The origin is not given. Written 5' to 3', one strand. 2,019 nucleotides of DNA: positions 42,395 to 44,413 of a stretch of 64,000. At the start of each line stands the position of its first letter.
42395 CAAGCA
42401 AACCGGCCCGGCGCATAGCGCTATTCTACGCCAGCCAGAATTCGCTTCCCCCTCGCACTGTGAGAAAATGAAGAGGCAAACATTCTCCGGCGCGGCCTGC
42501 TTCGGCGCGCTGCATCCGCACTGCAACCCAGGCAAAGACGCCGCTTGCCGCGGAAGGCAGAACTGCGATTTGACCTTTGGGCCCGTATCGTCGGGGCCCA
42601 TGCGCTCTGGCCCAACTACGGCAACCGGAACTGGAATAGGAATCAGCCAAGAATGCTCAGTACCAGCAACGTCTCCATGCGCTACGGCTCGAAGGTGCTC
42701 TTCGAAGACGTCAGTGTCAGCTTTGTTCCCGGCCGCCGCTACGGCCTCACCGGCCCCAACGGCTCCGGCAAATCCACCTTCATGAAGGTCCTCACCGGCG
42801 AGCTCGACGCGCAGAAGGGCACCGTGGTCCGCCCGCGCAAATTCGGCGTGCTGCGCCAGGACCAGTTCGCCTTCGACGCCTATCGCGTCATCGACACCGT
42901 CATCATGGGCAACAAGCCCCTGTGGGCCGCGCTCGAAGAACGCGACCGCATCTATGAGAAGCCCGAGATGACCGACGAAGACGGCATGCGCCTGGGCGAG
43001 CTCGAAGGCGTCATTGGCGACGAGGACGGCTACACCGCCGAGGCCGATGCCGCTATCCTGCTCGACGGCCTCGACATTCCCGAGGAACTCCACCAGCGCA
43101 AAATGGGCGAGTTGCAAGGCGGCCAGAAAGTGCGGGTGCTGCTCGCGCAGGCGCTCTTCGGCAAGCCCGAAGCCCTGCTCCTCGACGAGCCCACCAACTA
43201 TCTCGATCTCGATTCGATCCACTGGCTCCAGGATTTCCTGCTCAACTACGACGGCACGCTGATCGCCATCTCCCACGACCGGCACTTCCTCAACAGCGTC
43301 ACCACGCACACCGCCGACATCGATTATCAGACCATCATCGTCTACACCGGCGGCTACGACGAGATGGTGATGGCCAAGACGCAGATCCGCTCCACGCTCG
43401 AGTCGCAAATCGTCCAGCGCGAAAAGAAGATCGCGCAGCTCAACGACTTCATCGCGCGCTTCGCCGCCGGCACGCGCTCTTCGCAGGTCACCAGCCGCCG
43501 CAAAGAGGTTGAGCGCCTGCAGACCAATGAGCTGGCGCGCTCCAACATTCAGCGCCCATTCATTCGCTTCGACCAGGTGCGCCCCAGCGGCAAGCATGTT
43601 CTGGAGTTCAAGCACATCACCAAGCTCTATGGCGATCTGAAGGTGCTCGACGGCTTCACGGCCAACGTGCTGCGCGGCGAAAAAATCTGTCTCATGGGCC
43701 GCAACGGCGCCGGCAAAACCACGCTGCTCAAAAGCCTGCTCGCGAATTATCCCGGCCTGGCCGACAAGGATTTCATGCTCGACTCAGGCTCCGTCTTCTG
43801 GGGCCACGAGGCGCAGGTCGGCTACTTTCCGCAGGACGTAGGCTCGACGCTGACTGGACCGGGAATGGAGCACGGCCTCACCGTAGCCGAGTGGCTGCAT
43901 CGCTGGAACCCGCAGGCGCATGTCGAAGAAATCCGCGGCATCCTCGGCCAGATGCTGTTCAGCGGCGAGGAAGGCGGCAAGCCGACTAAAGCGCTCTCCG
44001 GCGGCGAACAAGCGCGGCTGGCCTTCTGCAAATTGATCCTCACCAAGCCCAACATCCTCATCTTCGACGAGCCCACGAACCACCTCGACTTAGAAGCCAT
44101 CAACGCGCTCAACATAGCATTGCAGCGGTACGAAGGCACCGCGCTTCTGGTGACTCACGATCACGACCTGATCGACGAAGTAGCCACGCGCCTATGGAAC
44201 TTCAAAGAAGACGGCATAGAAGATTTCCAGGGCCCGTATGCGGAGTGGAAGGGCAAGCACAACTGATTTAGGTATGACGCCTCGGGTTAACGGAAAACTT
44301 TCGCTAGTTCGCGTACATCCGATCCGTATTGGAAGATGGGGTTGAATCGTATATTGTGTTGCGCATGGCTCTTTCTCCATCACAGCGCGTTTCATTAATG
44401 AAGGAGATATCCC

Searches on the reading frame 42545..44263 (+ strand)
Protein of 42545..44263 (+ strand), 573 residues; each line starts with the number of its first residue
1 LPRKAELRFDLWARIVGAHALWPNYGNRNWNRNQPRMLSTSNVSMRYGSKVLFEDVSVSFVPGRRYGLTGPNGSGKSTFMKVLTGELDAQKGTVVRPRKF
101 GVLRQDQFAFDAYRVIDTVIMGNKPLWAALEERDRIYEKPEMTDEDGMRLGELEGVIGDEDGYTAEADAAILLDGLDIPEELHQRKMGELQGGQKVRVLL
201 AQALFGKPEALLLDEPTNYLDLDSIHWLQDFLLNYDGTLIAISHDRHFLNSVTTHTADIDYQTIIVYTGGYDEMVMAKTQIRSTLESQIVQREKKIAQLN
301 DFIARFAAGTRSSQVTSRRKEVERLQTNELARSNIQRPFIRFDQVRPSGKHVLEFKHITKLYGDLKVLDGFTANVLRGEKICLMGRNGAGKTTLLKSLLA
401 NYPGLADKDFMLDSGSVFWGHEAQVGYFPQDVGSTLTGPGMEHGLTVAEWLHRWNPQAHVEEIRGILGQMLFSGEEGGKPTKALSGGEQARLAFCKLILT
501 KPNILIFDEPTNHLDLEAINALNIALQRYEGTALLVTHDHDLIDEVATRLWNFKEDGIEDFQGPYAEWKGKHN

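Call 3: search_protein_families(library=pfam, proteins=[window:42545-44263:+], max_evalue=1)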
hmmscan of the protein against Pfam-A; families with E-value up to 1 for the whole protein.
window:42545-44263:+ (573 aa): 59 families (the best 25 are shown)
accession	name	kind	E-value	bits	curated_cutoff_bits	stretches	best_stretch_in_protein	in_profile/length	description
PF00005.33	ABC_tran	-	6.8e-46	156.7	25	2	54-218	2-137/137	ABC transporter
PF13304.12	AAA_21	-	4.4e-16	60.2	27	4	67-84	3-20/304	AAA domain, putative AbiEii toxin, Type IV TA system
PF12848.13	ABC_tran_Xtn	-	1.7e-15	57.3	25.9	1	258-331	2-76/85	ABC transporter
PF13555.12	AAA_29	-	9.3e-08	32.2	27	2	54-80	13-39/61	P-loop containing region of AAA domain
PF02463.25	SMC_N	-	4.1e-07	30.1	40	1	67-94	28-55/220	RecF/RecN/SMC N terminal domain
PF13476.12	AAA_23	-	1.1e-06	29.8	27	2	68-84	24-40/201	AAA domain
PF05729.18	NACHT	-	3e-06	27.6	26.7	2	68-204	5-114/167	NACHT domain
PF13401.12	AAA_22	-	8.8e-06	26.5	27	2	381-403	8-30/130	AAA domain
PF02367.23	TsaE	-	1.9e-05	25.1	26.6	1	374-401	17-44/128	Threonylcarbamoyl adenosine biosynthesis protein TsaE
PF03193.22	RsgA_GTPase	-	1.9e-05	25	30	2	374-400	102-128/174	RsgA GTPase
PF13238.12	AAA_18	-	3.5e-05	24.7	29.4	1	381-419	1-40/128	AAA domain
PF13479.12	AAA_24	-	7.2e-05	23.1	27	1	379-401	3-23/195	AAA domain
PF00910.28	RNA_helicase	-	8.8e-05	23.4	21.5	1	68-121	3-55/105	RNA helicase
PF01926.29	MMR_HSR1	-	0.00011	22.7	21.9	1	380-402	1-23/113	50S ribosome-binding GTPase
PF00006.31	ATP-synt_ab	-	0.00016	21.9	29.5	1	366-401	3-37/213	ATP synthase alpha/beta family, nucleotide-binding domain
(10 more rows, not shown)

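Call 27: search_protein_families(library=pfam, alignment_id=A2, max_evalue=0.00001)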
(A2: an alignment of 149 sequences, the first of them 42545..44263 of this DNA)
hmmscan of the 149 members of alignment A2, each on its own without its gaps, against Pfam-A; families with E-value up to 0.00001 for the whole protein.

A. member 1, window:42545-44263:+ (573 aa): 8 families
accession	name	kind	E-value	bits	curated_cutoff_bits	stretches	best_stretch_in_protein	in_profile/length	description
PF00005.33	ABC_tran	-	6.8e-46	156.7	25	2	54-218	2-137/137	ABC transporter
PF13304.12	AAA_21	-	4.4e-16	60.2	27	0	67-84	3-20/304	AAA domain, putative AbiEii toxin, Type IV TA system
PF12848.13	ABC_tran_Xtn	-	1.7e-15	57.3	25.9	1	258-331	2-76/85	ABC transporter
PF13555.12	AAA_29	-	9.3e-08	32.2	27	0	54-80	13-39/61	P-loop containing region of AAA domain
PF02463.25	SMC_N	-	4.1e-07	30.1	40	0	67-94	28-55/220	RecF/RecN/SMC N terminal domain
PF13476.12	AAA_23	-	1.1e-06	29.8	27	0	68-84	24-40/201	AAA domain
PF05729.18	NACHT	-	3e-06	27.6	26.7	0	68-204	5-114/167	NACHT domain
PF13401.12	AAA_22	-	8.8e-06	26.5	27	0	381-403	8-30/130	AAA domain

B. families by the number of members that match (of 149 scanned): 112 families (the first 25 are shown)
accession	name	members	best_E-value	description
PF13560.12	HTH_31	2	7.3e-12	Helix-turn-helix domain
PF01381.28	HTH_3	2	8.3e-12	Helix-turn-helix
PF01965.30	DJ-1_PfpI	2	4.7e-11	DJ-1/PfpI family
PF13365.12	Trypsin_2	2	4.7e-06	Trypsin-like peptidase domain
PF02286.21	Dehydratase_LU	1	1.4e-211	Dehydratase large subunit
PF00171.27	Aldedh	1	4.3e-148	Aldehyde dehydrogenase family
PF02384.22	N6_Mtase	1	4.7e-100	N-6 DNA Methylase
PF07505.17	DUF5131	1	1.2e-88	Protein of unknown function (DUF5131)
PF03050.20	DDE_Tnp_IS66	1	4.1e-82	Transposase IS66 family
PF00248.27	Aldo_ket_red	1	4.6e-81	Aldo/keto reductase family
PF01011.28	PQQ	1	1.7e-80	Glucose/ethanol/alcohol dehydrogenase, beta-propeller domain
PF02897.21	Peptidase_S9_N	1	1.3e-69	Prolyl oligopeptidase, N-terminal beta-propeller domain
PF02769.27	AIRS_C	1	4.4e-63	AIR synthase related protein, C-terminal domain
PF00590.25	TP_methylase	1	6.7e-56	Tetrapyrrole (Corrin/Porphyrin) Methylases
PF01641.26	SelR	1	1.6e-54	SelR domain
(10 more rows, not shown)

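Call 28: search_protein_families(library=padloc, alignment_id=A2, max_evalue=0.00001)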
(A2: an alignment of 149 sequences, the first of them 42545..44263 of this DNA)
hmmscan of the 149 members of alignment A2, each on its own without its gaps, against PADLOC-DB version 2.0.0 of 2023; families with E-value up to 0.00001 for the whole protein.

A. member 1, window:42545-44263:+ (573 aa): 11 families
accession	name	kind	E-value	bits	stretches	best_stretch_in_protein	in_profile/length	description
PDLC04135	mad3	-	1.3e-48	164.4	3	474-555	255-339/374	mads_3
PDLC02980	AriA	-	7.7e-16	56.9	0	67-86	3-22/304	-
PDLC04140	mad8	-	2.7e-15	54.7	1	48-246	12-234/314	mads_8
PDLC04164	AriA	-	2.4e-09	35.2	0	382-403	31-52/253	-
PDLC03878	NsnB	-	1.1e-07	30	0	382-400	25-43/345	-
PDLC04244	PDC-M01A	-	7.7e-07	26.3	0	499-549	344-398/482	-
PDLC02914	ATPase-Toprim_I-B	-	9.9e-07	26.3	0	381-399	28-46/443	-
PDLC00290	PtuA1|PtuA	-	2.3e-06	25.3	0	53-99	14-59/414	AAA ATPase domain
PDLC02335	AbiLi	-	2.6e-06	24.7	0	66-83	79-96/326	AbiLi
PDLC04892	PDC-S06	-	5e-06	23.1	0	210-255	639-684/843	-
PDLC04213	HEC-02A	-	7.8e-06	23.7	0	383-406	28-51/337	-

B. families by the number of members that match (of 149 scanned): 134 families (the first 25 are shown)
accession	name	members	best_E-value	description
PDLC03647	REase_III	2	3.1e-108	Type III restriction enzyme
PDLC04134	mad2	2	3.4e-44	mads_2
PDLC03982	PD-Lambda-2_B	2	1.7e-39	-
PDLC05022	PDC-S45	2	6.8e-21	-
PDLC03954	RmrA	2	1.4e-16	-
PDLC03944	RmrA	2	2.1e-15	-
PDLC03948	RmrA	2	2.6e-14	-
PDLC03949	RmrA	2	4.5e-14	-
PDLC03947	RmrA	2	1.9e-13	-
PDLC02926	HTH_VI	2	6.2e-13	-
PDLC03952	RmrA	2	1.2e-12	-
PDLC03943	RmrA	2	9.2e-12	-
PDLC03946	RmrA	2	1.4e-10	-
PDLC03953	RmrA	2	2e-06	-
PDLC03632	MTase_III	1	1.8e-164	Type III methyltransferase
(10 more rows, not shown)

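Call 44: find_homologous_proteins(query=window:42659-44263:+, max_evalue=1e-100)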
Query window:42659-44263:+ (535 aa): 8000 proteins with E <= 1e-100 among 8000 candidates; the best 120 are listed.
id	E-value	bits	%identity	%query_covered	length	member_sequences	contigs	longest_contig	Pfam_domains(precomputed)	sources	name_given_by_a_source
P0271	0.0e+0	1160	95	100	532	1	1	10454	PF13604.13,PF00005.34,PF13476.13,PF05729.19,PF02367.24,PF13555.13,PF13401.13,PF13238.13,PF02463.26,PF13304.13,PF12848.14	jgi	jgi:ATPase subunit of ABC transporter with duplicated ATPase domains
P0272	0.0e+0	1159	94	100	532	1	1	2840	PF13604.13,PF00005.34,PF13476.13,PF05729.19,PF02367.24,PF13555.13,PF13401.13,PF13238.13,PF02463.26,PF13304.13,PF12848.14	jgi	jgi:ATPase subunit of ABC transporter with duplicated ATPase domains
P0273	0.0e+0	1156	94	100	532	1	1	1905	PF13604.13,PF13555.13,PF13401.13,PF03193.23,PF13238.13,PF13304.13,PF00005.34,PF13476.13,PF05729.19,PF02367.24,PF02463.26,PF12848.14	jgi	jgi:ATPase subunit of ABC transporter with duplicated ATPase domains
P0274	0.0e+0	1142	93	100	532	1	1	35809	PF13604.13,PF13555.13,PF13401.13,PF03193.23,PF13238.13,PF13304.13,PF00005.34,PF13175.13,PF13476.13,PF05729.19,PF02367.24,PF13521.13,PF00910.29,PF02463.26,PF12848.14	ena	-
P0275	0.0e+0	1140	93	100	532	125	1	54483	PF00005.34,PF13476.13,PF05729.19,PF13555.13,PF02463.26,PF13304.13,PF12848.14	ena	-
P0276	0.0e+0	1131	93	100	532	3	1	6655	PF13604.13,PF13555.13,PF13401.13,PF03193.23,PF13238.13,PF13304.13,PF00005.34,PF13476.13,PF05729.19,PF02367.24,PF02463.26,PF12848.14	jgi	jgi:ATPase subunit of ABC transporter with duplicated ATPase domains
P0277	0.0e+0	1131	92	100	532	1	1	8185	PF13604.13,PF13555.13,PF13401.13,PF03193.23,PF13238.13,PF13304.13,PF00005.34,PF13476.13,PF05729.19,PF02367.24,PF02463.26,PF12848.14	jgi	jgi:ATPase subunit of ABC transporter with duplicated ATPase domains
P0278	0.0e+0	1129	92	100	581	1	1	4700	PF13604.13,PF13555.13,PF13401.13,PF03193.23,PF13238.13,PF13304.13,PF00005.34,PF13476.13,PF05729.19,PF02367.24,PF02463.26,PF12848.14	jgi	-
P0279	0.0e+0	1127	92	100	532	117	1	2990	PF13555.13,PF00004.36,PF13401.13,PF03193.23,PF13238.13,PF13304.13,PF00005.34,PF13476.13,PF05729.19,PF02367.24,PF02463.26,PF12848.14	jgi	jgi:ATPase subunit of ABC transporter with duplicated ATPase domains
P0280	0.0e+0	1127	91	100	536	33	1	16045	PF01926.30,PF13604.13,PF13555.13,PF00004.36,PF13401.13,PF03193.23,PF13304.13,PF00005.34,PF13476.13,PF02367.24,PF02463.26,PF12848.14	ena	-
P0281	0.0e+0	1127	92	100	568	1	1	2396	PF01926.30,PF13604.13,PF13555.13,PF13401.13,PF03193.23,PF13238.13,PF13304.13,PF00005.34,PF13476.13,PF02367.24,PF02463.26,PF12848.14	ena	-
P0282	0.0e+0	1126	93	100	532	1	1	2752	PF13604.13,PF00005.34,PF13476.13,PF02367.24,PF13555.13,PF13401.13,PF03193.23,PF13238.13,PF02463.26,PF13304.13,PF12848.14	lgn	-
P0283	0.0e+0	1125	92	100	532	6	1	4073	PF00005.34,PF13476.13,PF05729.19,PF02367.24,PF13555.13,PF00910.29,PF13401.13,PF03193.23,PF02463.26,PF13304.13,PF12848.14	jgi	-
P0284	0.0e+0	1124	92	100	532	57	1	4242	PF00005.34,PF13476.13,PF05729.19,PF02367.24,PF13555.13,PF13401.13,PF03193.23,PF13238.13,PF02463.26,PF13304.13,PF12848.14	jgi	jgi:ATPase subunit of ABC transporter with duplicated ATPase domains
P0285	0.0e+0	1123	91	100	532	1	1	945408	PF13604.13,PF13555.13,PF13401.13,PF03193.23,PF13238.13,PF13304.13,PF00005.34,PF13476.13,PF05729.19,PF02367.24,PF00910.29,PF02463.26,PF12848.14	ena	-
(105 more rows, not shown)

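Call 45: find_encoding_contigs(protein=P0271, flank=6000, max_places=2)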
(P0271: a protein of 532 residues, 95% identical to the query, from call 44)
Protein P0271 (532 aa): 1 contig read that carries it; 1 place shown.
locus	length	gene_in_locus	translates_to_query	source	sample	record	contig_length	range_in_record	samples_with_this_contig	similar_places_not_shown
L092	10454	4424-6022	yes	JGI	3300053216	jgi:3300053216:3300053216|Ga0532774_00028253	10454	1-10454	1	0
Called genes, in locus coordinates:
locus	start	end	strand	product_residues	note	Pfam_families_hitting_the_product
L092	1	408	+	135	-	?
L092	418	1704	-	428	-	PF00190:Cupin_1, PF07883:Cupin_2 (weak), PF00190:Cupin_1, PF07883:Cupin_2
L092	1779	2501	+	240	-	PF00702:Hydrolase, PF13419:HAD_2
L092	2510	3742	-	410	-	-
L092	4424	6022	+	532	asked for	PF00005:ABC_tran, PF02367:TsaE (faint), PF02463:SMC_N (faint), PF13476:AAA_23 (faint), PF13555:AAA_29 (faint), PF05729:NACHT (faint), PF12848:ABC_tran_Xtn, PF00005:ABC_tran, +4 more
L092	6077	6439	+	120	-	-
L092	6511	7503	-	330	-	-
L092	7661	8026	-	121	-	-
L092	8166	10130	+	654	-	PF08448:PAS_4, PF08447:PAS_3, PF00989:PAS, PF08448:PAS_4, PF13426:PAS_9, PF08447:PAS_3, PF00512:HisKA, PF02518:HATPase_c, +2 more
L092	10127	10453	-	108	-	?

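Call 46: find_encoding_contigs(protein=P0274, flank=6000, max_places=2)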
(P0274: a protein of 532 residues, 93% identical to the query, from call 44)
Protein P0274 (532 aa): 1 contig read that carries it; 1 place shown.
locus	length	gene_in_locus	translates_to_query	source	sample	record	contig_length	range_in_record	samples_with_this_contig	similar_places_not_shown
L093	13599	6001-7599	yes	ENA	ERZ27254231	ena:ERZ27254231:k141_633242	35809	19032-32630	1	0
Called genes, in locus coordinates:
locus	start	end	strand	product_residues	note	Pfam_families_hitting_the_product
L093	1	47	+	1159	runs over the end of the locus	PF00989:PAS, PF08448:PAS_4, PF13185:GAF_2, PF00989:PAS, PF08448:PAS_4, PF13426:PAS_9, PF00512:HisKA, PF02518:HATPase_c, +7 more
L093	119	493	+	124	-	PF00072:Response_reg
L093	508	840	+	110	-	PF01627:Hpt (weak)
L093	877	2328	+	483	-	PF13742:tRNA_anti_2, PF01336:tRNA_anti-codon, PF02601:Exonuc_VII_L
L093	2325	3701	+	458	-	PF02878:PGM_PMM_I, PF02879:PGM_PMM_II, PF02880:PGM_PMM_III, PF00408:PGM_PMM_IV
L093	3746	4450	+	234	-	PF00702:Hydrolase, PF13419:HAD_2, PF13242:Hydrolase_like (weak)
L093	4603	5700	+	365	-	-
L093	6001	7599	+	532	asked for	PF00005:ABC_tran, PF02367:TsaE (faint), PF02463:SMC_N (faint), PF03193:RsgA_GTPase (faint), PF13175:AAA_15 (faint), PF13476:AAA_23 (faint), PF12848:ABC_tran_Xtn, PF00005:ABC_tran, +8 more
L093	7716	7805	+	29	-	-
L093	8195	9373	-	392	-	PF03235:GmrSD_N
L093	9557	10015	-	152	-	-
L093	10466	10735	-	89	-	PF05016:ParE_toxin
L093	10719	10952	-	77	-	PF01402:RHH_1, PF19807:DUF6290 (weak)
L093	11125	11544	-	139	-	-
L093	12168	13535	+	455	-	PF13400:Tad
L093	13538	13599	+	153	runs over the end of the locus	PF07811:TadE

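Call 47: find_encoding_contigs(protein=P0275, flank=6000, max_places=2)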
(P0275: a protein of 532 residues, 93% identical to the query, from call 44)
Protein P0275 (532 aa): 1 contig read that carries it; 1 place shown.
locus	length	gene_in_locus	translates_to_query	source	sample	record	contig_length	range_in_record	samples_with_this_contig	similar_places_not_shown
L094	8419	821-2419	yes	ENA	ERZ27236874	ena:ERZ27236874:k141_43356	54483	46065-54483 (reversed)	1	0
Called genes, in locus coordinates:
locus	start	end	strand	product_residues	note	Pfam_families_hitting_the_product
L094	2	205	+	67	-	?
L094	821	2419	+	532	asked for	PF00005:ABC_tran, PF02463:SMC_N (faint), PF13476:AAA_23 (faint), PF13555:AAA_29 (faint), PF05729:NACHT (faint), PF13304:AAA_21 (faint), PF12848:ABC_tran_Xtn, PF00005:ABC_tran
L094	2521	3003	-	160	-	PF04073:tRNA_edit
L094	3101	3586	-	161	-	PF04008:Adenosine_kin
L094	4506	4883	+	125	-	PF02537:CRCB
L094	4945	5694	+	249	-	PF02641:DUF190, PF00543:P-II (faint), PF02641:DUF190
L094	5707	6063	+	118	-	PF02641:DUF190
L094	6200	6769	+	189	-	PF00210:Ferritin (faint), PF02915:Rubrerythrin, PF21349:RUBY_RBDX (weak)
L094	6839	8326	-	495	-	PF03629:SASA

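Call 49: search_protein_families(library=padloc, proteins=[L092:6077-6436:+, L092:6514-7503:-, L092:7664-8026:-, L093:8198-9373:-, L093:9560-10015:-, L093:11128-11544:-], max_evalue=0.01)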
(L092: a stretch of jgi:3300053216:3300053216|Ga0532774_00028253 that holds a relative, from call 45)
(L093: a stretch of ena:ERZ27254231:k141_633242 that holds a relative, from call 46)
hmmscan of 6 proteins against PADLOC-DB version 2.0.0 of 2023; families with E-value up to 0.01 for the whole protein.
L092:6077-6436:+ (120 aa): 0 families

L092:6514-7503:- (330 aa): 0 families

L092:7664-8026:- (121 aa): 0 families

L093:8198-9373:- (392 aa): 14 families
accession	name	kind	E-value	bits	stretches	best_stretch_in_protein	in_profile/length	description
PDLC03877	NsnA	-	8.6e-61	204.3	1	11-291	41-301/385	-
PDLC04027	PD-T4-2_A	-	1.1e-29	101.7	1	27-284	44-288/363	-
PDLC03418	REase_II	-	1.6e-07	28.8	1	32-90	29-87/372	Type II restriction enzyme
PDLC02792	SspE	-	0.0001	18.8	0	65-100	78-113/771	SspE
PDLC04155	HEC-06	-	0.0006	16.4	1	38-100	23-93/562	-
PDLC04154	HEC-06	-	0.0007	16.4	0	39-91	27-86/569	-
PDLC04709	PDC-M55C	-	0.0011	15.7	0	19-70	13-63/554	-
PDLC02786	SspE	-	0.0017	14.8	0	39-63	27-51/766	SspE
PDLC04150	HEC-05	-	0.0022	14.9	0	38-94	24-73/583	-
PDLC02693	Orf5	-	0.0023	15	0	65-101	49-87/543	Orf5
PDLC04151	HEC-05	-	0.0051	13.6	0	38-65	42-69/600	-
PDLC02695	Orf5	-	0.0058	13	0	76-99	77-100/601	Orf5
PDLC02700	Orf5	-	0.0096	12.7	0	36-107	12-93/555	Orf5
PDLC02686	Orf5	-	0.0096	12.4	0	39-99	24-98/566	Orf5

L093:9560-10015:- (152 aa): 0 families

L093:11128-11544:- (139 aa): 0 families
